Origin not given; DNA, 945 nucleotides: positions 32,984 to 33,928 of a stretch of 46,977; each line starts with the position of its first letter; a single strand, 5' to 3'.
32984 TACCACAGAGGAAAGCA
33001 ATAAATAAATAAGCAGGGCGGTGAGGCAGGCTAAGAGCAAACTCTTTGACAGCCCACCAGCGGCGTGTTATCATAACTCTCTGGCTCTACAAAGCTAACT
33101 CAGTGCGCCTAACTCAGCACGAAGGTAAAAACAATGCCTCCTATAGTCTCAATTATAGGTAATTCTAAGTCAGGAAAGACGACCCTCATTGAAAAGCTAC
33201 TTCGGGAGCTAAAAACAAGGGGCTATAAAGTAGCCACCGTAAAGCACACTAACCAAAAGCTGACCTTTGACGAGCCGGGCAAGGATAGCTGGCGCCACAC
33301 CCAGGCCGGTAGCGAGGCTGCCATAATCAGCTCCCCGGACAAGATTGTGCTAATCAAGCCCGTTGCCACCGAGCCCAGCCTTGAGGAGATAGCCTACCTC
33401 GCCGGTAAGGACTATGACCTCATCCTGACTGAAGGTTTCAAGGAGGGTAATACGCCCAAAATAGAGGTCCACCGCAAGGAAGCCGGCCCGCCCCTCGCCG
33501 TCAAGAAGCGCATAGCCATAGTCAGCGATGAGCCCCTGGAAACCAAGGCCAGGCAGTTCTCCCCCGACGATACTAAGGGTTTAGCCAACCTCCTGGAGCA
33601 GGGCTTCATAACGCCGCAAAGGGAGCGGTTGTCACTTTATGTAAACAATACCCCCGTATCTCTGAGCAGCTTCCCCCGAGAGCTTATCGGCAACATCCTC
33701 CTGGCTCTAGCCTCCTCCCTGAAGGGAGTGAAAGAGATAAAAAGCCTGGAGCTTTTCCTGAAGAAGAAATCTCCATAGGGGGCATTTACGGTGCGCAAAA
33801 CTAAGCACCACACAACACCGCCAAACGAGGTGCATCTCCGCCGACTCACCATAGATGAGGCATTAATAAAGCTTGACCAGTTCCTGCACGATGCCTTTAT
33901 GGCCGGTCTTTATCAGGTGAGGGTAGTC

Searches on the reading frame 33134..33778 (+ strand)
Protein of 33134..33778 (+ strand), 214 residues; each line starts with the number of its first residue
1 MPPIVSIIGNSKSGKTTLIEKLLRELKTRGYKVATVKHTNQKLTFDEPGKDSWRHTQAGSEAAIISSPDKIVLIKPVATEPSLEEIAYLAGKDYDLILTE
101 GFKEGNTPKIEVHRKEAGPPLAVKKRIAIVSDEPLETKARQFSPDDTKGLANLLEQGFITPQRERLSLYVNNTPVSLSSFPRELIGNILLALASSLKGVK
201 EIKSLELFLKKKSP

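Call 76: search_protein_families(library=pfam, proteins=[window:33134-33778:+], max_evalue=0.00001)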
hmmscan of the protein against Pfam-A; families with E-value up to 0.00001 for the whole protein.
window:33134-33778:+ (214 aa): 1 family
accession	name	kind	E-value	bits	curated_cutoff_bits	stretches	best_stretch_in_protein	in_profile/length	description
PF03205.20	MobB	-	1.7e-42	144.9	26.6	1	4-132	1-133/133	Molybdopterin guanine dinucleotide synthesis protein B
